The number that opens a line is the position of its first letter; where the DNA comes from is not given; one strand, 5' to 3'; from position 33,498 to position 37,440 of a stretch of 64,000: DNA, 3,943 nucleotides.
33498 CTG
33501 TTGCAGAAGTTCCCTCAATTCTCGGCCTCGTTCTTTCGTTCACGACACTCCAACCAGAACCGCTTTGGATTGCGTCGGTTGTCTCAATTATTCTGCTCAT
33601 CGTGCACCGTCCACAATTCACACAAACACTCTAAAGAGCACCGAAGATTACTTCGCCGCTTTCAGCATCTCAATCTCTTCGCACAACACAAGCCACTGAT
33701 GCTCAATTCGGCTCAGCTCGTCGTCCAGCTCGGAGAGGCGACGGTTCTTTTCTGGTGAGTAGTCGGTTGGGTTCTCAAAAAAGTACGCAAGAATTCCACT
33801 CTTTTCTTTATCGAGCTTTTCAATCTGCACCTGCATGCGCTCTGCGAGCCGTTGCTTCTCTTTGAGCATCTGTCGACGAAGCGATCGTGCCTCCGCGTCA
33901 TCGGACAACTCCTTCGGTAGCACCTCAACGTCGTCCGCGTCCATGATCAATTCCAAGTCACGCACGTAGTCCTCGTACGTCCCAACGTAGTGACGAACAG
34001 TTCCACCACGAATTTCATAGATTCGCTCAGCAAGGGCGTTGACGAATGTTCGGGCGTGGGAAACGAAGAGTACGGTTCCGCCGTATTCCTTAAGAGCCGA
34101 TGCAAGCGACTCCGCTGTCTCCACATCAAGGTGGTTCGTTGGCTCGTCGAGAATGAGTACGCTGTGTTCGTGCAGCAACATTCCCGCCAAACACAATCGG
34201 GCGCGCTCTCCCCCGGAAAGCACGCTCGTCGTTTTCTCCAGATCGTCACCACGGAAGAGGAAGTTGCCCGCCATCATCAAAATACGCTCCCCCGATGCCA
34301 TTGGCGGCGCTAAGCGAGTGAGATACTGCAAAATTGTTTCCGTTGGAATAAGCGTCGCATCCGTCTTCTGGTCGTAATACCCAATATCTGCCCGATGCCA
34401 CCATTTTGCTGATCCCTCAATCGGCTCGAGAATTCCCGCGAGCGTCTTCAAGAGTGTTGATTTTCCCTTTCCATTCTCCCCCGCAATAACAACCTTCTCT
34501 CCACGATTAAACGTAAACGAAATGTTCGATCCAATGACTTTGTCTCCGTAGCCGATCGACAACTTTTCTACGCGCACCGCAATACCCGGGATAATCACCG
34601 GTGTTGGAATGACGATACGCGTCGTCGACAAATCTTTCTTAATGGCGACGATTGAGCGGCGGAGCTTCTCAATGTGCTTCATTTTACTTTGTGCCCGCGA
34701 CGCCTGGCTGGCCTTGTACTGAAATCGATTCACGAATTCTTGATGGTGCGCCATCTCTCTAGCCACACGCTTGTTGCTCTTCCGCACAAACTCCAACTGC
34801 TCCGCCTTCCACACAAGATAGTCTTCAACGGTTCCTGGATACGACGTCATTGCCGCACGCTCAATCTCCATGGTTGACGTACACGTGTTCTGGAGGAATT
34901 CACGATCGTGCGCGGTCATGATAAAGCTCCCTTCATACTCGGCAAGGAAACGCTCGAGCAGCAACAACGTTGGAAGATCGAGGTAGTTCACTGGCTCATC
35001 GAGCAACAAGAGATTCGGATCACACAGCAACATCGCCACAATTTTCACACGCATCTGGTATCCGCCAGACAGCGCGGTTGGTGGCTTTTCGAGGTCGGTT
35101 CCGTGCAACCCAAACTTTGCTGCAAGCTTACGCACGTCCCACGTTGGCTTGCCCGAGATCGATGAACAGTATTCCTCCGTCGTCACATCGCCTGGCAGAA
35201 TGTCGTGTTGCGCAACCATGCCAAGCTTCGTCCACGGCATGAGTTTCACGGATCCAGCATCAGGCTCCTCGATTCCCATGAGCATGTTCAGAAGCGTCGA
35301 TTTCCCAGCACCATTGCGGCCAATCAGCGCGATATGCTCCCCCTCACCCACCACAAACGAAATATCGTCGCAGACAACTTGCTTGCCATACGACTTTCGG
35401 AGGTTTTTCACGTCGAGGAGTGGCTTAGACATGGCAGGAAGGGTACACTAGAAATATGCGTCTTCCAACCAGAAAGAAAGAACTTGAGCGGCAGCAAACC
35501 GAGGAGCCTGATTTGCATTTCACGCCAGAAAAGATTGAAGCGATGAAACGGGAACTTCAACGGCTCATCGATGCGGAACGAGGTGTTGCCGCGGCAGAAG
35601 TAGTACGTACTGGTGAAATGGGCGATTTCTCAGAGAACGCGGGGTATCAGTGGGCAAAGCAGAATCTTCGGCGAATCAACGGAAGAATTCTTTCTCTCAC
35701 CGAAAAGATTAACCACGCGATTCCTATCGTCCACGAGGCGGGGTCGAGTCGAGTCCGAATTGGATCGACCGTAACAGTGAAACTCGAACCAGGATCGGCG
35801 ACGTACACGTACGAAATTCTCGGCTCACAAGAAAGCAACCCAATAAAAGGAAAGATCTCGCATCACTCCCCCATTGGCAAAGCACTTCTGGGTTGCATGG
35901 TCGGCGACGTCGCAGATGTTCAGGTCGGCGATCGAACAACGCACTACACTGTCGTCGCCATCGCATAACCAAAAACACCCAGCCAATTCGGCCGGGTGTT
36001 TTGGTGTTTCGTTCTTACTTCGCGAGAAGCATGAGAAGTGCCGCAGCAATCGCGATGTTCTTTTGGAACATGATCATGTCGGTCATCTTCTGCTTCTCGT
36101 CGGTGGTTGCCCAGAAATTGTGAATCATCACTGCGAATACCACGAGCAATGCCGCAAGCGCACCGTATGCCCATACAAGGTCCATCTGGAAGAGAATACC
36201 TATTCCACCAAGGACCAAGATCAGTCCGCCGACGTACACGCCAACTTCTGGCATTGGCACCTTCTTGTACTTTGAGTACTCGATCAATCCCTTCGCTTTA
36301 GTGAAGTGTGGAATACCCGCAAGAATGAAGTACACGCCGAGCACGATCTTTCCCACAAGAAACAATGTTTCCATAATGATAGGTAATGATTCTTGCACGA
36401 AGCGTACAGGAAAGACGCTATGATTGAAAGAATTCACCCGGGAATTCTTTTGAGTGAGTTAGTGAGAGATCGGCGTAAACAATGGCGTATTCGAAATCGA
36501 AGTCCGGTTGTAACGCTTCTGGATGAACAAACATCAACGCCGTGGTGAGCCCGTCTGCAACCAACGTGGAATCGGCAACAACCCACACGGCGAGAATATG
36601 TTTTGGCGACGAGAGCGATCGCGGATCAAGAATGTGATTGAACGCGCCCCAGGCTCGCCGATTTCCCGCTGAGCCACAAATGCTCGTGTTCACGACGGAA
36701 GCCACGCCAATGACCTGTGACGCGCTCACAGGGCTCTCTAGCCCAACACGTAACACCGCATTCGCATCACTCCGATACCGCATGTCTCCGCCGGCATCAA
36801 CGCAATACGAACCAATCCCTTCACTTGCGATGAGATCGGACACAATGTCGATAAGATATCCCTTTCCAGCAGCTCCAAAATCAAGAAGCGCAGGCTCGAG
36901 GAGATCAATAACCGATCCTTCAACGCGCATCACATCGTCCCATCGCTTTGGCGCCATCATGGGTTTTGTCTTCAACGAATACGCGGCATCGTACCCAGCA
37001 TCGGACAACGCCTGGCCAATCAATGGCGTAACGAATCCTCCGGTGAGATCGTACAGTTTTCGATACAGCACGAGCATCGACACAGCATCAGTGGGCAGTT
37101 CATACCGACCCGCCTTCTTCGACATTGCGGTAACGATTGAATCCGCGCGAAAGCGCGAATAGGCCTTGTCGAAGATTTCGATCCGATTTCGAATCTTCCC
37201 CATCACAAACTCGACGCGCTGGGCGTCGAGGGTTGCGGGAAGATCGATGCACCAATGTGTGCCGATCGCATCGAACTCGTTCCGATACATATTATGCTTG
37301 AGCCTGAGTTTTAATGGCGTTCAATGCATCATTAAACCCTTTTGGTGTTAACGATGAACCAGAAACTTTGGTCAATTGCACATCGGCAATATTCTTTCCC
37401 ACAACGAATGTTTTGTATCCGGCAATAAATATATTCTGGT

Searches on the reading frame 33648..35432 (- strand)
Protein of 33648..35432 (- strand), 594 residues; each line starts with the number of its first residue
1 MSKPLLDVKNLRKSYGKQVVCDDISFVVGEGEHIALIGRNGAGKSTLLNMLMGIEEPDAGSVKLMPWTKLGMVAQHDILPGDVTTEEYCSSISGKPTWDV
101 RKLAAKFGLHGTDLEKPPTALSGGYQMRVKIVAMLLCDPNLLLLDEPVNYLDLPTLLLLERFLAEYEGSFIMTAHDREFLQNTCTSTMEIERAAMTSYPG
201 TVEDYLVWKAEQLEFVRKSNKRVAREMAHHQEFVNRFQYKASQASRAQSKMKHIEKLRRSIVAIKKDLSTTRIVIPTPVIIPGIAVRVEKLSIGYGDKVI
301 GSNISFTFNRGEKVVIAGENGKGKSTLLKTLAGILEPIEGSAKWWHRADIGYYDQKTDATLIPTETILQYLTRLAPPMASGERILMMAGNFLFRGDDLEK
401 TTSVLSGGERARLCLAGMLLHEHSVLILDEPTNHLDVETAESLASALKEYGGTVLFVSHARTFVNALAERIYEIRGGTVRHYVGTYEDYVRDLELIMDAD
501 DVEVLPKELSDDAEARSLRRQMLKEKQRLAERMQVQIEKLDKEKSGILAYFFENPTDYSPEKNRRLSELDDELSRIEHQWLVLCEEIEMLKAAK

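Call 45: search_protein_families(library=pfam, proteins=[window:33648-35432:-], max_evalue=0.001)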
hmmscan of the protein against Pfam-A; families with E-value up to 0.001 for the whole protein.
window:33648-35432:- (594 aa): 18 families
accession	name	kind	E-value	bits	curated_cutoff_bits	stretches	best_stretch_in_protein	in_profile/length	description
PF00005.33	ABC_tran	-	4.3e-55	186.5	25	2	22-149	2-137/137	ABC transporter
PF12848.13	ABC_tran_Xtn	-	5.3e-16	58.9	25.9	1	189-260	2-73/85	ABC transporter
PF13304.12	AAA_21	-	1.7e-14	55.1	27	1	391-459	224-298/304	AAA domain, putative AbiEii toxin, Type IV TA system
PF02463.25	SMC_N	-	2.3e-09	37.4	40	0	403-474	135-211/220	RecF/RecN/SMC N terminal domain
PF13555.12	AAA_29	-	1.1e-08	35.1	27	0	306-337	17-48/61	P-loop containing region of AAA domain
PF03193.22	RsgA_GTPase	-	4.9e-07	30.2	30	0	31-56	106-131/174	RsgA GTPase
PF01926.29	MMR_HSR1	-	8e-07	29.6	21.9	0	33-53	1-21/113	50S ribosome-binding GTPase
PF01580.24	FtsK_SpoIIIE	-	1.7e-06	28.1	24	0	288-331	15-59/221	FtsK/SpoIIIE family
PF13401.12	AAA_22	-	3.3e-06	27.9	27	0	33-57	7-31/130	AAA domain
PF13191.12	AAA_16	-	1.1e-05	26.5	32.6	0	311-374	24-85/167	AAA ATPase domain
PF13476.12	AAA_23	-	1.9e-05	25.8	27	0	304-332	13-40/201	AAA domain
PF05729.18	NACHT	-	2e-05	24.9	26.7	0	314-332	3-21/167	NACHT domain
PF00006.31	ATP-synt_ab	-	3.7e-05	23.9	29.5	0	304-332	7-35/213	ATP synthase alpha/beta family, nucleotide-binding domain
PF25199.1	nSTAND_NTPase5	-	8.7e-05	22.8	34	0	311-336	41-66/145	Novel STAND NTPase 5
PF13604.12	AAA_30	-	8.8e-05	22.8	27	0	314-459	21-124/191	AAA domain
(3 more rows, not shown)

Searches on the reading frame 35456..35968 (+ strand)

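Call 44: search_protein_families(library=pfam, proteins=[window:35456-35968:+], max_evalue=0.001)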
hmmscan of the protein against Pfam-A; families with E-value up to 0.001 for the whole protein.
window:35456-35968:+ (170 aa): 2 families
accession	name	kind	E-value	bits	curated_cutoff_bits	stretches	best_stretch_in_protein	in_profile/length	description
PF01272.25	GreA_GreB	-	3.8e-21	75.3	26.9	1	98-169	4-75/77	Transcription elongation factor, GreA/GreB, C-term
PF03449.20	GreA_GreB_N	-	1e-14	54.9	24.5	1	22-88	3-69/71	Transcription elongation factor, N-terminal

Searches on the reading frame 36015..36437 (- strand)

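Call 44: search_protein_families(library=pfam, proteins=[window:36015-36437:-], max_evalue=0.001)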
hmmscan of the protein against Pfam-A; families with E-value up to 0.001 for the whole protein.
window:36015-36437:- (140 aa): 1 family
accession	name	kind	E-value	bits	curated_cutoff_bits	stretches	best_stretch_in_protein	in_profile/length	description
PF07681.17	DoxX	-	1.5e-05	26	23.6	1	27-106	3-84/85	DoxX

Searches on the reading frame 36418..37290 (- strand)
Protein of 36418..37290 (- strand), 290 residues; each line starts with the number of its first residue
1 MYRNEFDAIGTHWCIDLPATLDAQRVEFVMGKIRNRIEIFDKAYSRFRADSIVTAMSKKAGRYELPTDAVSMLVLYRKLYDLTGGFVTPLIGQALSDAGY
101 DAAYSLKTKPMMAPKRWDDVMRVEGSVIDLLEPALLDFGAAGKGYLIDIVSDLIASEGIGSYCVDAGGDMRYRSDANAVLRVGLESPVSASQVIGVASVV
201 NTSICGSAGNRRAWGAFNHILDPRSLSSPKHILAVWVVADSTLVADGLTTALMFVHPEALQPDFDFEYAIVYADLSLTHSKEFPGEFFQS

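Call 44: search_protein_families(library=pfam, proteins=[window:36418-37290:-], max_evalue=0.001)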
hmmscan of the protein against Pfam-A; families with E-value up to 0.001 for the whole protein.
window:36418-37290:- (290 aa): 1 family
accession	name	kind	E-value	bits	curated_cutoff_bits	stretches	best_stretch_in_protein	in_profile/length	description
PF02424.20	ApbE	-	9.9e-32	110.9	25.6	1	10-259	2-250/266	ApbE family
